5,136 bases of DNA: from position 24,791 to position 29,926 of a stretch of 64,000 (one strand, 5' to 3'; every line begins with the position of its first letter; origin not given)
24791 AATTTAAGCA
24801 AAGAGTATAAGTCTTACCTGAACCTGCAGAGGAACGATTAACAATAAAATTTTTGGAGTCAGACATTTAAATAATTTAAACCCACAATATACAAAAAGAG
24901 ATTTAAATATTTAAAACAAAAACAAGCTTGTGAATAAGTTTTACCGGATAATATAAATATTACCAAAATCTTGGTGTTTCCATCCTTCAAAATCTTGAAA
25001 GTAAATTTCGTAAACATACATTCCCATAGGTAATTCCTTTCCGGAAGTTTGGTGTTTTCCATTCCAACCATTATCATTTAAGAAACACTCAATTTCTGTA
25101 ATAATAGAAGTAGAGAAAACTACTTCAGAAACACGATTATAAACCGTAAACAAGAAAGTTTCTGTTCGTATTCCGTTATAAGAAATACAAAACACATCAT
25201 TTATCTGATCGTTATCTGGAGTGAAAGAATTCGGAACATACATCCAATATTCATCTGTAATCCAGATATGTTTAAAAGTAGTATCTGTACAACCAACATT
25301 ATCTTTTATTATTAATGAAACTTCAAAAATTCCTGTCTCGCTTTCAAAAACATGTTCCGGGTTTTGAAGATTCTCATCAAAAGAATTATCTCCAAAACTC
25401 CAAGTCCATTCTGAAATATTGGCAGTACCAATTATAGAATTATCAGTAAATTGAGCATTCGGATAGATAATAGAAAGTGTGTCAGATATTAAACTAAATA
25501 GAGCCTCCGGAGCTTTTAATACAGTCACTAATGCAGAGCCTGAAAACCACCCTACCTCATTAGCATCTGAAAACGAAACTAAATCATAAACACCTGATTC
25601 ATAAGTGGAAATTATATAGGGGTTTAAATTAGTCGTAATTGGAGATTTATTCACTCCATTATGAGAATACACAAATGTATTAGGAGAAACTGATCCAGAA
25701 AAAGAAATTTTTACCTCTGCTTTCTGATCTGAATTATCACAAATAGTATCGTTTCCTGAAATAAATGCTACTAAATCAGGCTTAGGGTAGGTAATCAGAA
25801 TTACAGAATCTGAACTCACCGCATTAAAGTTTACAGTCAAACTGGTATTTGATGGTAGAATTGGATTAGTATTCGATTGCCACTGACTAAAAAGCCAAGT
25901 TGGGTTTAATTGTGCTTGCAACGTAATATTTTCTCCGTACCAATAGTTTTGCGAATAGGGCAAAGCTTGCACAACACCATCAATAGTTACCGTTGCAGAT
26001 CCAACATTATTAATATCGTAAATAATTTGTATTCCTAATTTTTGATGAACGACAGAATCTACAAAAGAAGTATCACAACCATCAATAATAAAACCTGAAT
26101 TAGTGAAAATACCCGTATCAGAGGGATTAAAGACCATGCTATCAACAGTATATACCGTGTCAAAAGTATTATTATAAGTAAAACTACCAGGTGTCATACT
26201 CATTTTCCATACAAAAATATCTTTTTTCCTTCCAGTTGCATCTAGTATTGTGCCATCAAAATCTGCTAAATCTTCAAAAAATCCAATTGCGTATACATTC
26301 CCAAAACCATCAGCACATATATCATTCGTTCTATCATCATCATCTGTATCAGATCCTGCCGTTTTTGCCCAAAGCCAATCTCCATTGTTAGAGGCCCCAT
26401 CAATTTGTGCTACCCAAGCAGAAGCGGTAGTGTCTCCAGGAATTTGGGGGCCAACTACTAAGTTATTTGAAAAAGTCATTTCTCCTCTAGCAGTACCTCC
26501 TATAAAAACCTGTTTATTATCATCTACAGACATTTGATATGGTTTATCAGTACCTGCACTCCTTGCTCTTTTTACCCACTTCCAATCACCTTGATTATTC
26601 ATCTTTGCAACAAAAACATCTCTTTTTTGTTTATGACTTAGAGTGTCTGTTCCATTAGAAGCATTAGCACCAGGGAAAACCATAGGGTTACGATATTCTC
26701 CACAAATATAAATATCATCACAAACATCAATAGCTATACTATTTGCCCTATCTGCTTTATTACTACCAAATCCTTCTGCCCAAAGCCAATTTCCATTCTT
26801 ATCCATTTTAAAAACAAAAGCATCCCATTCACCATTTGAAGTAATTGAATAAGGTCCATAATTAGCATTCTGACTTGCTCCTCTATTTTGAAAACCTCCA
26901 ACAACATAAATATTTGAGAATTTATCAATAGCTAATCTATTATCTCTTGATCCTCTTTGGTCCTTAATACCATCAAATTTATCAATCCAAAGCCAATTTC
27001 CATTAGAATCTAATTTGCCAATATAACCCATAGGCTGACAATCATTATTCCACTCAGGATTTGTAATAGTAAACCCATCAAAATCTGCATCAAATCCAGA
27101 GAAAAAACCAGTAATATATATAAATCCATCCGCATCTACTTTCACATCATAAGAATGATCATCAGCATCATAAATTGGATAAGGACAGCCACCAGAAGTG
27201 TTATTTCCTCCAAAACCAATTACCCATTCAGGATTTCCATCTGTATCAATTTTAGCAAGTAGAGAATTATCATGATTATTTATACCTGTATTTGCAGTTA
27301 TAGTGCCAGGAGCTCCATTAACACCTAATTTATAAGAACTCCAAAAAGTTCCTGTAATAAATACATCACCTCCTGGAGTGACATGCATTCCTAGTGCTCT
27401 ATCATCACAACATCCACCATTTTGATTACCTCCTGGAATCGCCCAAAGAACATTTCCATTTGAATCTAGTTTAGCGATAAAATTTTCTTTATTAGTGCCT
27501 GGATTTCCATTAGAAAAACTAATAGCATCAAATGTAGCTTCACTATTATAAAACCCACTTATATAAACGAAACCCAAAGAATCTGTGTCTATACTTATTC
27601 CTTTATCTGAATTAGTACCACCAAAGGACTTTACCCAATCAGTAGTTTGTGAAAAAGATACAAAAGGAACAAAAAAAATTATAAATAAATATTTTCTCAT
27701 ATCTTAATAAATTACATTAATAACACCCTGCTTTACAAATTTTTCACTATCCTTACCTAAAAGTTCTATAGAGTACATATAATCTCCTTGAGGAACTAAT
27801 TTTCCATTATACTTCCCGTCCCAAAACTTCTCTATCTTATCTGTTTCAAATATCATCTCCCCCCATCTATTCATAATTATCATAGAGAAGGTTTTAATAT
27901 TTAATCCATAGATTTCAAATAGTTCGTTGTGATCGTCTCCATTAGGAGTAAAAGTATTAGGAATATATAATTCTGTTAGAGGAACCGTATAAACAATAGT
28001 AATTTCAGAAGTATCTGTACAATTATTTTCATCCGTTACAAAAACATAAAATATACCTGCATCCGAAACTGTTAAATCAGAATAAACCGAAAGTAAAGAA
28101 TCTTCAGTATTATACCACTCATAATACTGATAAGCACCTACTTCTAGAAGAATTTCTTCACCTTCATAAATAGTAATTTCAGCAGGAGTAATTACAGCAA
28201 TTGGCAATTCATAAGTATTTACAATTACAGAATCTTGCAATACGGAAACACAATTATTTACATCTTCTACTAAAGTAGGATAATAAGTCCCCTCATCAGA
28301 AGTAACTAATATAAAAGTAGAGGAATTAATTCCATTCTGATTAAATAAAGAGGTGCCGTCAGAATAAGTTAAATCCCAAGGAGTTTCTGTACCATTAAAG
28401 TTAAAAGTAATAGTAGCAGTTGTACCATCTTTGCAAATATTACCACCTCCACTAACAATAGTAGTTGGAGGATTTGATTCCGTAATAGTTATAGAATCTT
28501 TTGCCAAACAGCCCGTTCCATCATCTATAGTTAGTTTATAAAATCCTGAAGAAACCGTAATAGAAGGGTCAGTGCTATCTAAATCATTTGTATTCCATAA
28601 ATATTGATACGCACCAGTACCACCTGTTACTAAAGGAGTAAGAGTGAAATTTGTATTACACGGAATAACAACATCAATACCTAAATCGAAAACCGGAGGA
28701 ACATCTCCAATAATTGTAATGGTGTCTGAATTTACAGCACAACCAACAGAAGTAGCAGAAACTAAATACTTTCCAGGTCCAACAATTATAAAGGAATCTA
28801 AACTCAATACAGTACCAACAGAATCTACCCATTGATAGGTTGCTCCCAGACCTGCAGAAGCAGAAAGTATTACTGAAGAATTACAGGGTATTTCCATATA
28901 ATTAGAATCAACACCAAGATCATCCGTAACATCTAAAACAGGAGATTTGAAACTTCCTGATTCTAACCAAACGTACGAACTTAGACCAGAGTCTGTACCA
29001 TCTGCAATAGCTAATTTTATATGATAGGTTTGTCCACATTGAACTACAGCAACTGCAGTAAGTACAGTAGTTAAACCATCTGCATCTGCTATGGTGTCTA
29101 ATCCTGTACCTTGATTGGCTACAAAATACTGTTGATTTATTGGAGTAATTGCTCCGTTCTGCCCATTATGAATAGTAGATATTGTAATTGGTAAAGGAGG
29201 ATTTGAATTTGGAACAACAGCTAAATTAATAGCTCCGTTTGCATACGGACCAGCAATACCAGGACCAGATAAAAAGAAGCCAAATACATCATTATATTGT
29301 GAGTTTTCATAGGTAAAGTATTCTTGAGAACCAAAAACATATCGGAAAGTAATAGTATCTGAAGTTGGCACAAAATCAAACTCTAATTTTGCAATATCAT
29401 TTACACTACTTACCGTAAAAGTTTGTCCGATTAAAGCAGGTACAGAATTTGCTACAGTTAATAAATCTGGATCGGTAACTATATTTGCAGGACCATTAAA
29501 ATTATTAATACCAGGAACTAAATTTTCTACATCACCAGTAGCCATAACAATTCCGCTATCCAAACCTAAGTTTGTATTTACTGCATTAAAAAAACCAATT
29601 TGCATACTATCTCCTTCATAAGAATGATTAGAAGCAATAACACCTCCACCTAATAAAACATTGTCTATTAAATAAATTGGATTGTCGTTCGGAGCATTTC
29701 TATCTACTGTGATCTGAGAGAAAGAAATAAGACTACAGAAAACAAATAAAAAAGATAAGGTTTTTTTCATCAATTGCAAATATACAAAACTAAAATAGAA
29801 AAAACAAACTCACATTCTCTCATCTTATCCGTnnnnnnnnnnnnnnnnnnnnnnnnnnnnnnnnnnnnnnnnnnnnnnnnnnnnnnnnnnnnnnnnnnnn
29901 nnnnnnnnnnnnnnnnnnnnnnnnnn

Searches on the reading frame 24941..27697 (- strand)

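Call 45: search_protein_families(library=pfam, proteins=[window:24941-27697:-], max_evalue=0.0001)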
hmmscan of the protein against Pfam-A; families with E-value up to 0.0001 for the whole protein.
window:24941-27697:- (918 aa): 3 families
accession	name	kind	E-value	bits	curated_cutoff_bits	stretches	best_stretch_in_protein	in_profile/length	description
PF13585.12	CHU_C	-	1.2e-10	41.8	27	1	821-904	3-76/86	CHU_C Type IX secretion signal domain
PF18911.6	PKD_4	-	1.2e-08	35.3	27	1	754-806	27-77/85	PKD domain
PF06739.17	SBBP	-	1.4e-07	31.8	20.5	0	21-48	2-30/38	Beta-propeller repeat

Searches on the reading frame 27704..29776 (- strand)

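Call 45: search_protein_families(library=pfam, proteins=[window:27704-29776:-], max_evalue=0.0001)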
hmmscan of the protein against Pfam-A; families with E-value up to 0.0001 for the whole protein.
window:27704-29776:- (690 aa): 2 families
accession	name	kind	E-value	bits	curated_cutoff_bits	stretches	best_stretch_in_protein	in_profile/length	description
PF13585.12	CHU_C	-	4.8e-18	65.5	27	1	605-687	3-85/86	CHU_C Type IX secretion signal domain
PF19081.6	Ig_7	-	2.7e-06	28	27.3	0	436-519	1-80/84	Ig-like domain CHU_C associated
